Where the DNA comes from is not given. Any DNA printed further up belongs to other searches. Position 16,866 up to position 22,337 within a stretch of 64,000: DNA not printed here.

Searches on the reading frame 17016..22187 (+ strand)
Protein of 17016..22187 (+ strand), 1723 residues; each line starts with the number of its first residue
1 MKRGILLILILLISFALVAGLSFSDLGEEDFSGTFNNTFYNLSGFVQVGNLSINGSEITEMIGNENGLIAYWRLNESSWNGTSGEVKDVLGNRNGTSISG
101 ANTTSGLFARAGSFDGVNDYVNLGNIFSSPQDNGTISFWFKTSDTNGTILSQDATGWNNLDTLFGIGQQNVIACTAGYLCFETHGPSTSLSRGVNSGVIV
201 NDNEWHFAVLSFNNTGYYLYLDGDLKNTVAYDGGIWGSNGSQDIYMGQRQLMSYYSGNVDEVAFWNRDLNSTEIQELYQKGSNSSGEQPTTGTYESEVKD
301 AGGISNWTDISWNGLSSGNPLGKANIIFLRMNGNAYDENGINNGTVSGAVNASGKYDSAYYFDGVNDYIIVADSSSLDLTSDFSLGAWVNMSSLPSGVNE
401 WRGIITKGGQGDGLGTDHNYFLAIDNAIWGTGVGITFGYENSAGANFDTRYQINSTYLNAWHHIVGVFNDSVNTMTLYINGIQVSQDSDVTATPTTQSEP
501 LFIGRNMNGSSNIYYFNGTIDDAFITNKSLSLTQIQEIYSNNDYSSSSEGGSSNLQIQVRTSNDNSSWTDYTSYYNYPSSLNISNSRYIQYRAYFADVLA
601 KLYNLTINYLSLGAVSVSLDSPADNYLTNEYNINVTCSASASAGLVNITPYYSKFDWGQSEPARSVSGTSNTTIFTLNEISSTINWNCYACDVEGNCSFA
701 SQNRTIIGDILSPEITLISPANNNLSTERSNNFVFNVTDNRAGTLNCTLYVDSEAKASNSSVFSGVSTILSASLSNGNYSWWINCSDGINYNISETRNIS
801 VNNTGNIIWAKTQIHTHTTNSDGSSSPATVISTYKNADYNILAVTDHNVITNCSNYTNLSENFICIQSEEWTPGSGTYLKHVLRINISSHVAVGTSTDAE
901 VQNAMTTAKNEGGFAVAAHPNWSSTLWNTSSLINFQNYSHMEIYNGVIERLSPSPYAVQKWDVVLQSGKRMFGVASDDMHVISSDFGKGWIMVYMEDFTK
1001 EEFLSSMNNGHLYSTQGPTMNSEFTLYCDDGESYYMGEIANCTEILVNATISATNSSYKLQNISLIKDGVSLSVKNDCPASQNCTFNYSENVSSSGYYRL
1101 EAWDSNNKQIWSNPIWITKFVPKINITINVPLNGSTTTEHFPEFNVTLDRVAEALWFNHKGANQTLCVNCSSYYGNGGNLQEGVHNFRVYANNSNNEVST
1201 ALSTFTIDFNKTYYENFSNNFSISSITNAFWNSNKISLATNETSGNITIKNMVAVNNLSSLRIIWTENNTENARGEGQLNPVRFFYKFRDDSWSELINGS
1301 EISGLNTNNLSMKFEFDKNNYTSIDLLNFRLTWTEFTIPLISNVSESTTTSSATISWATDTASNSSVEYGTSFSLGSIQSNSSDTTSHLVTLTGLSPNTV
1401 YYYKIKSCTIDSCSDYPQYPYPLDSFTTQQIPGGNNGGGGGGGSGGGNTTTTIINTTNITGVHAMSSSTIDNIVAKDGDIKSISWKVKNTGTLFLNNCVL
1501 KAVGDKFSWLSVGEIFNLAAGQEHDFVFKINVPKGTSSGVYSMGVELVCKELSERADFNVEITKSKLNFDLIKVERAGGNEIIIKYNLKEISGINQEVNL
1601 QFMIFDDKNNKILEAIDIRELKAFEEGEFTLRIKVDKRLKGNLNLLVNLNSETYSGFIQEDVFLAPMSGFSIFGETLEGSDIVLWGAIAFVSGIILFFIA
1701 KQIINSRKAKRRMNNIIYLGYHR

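Call 24: search_protein_families(library=pfam, max_evalue=1, proteins=[window:17016-22187:+])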
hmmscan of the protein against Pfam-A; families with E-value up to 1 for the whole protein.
window:17016-22187:+ (1723 aa): 12 families
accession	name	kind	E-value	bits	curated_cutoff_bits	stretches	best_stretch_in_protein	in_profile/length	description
PF13385.13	Laminin_G_3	-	2.5e-36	125.6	27.6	2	363-536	1-151/151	Concanavalin A-like lectin/glucanases superfamily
PF16656.11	Pur_ac_phosph_N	-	1.6e-07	32.2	30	1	1347-1407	10-80/93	Purple acid Phosphatase, N-terminal domain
PF02210.31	Laminin_G_2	-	0.00015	22.7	22.9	1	140-249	1-99/126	Laminin G domain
PF02811.25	PHP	-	0.002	18.9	26.4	1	814-857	2-47/164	PHP domain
PF00041.27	fn3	-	0.0044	17.6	25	1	1344-1409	8-70/84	Fibronectin type III domain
PF00354.24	Pentaxin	-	0.0046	17.1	25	0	241-281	130-170/194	Pentaxin family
PF16655.11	PhoD_N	-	0.03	15.3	30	1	1353-1407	28-78/90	PhoD-like phosphatase, N-terminal domain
PF18418.7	AnkUBD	-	0.048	14.3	26.1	1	1480-1548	7-72/97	Ankyrin ubiquitin-binding domain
PF15932.10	DUF4748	-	0.066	13.4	27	1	1685-1711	9-34/52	Domain of unknown function (DUF4748)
PF05790.21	C2-set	-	0.12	13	24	1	722-754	35-66/80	Immunoglobulin C2-set domain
PF25444.1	THBD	-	0.14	12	27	1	1531-1557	32-58/66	Thrombomodulin-like domain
PF17137.9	DUF5110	-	0.19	12.2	27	1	1020-1034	9-23/71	Domain of unknown function (DUF5110)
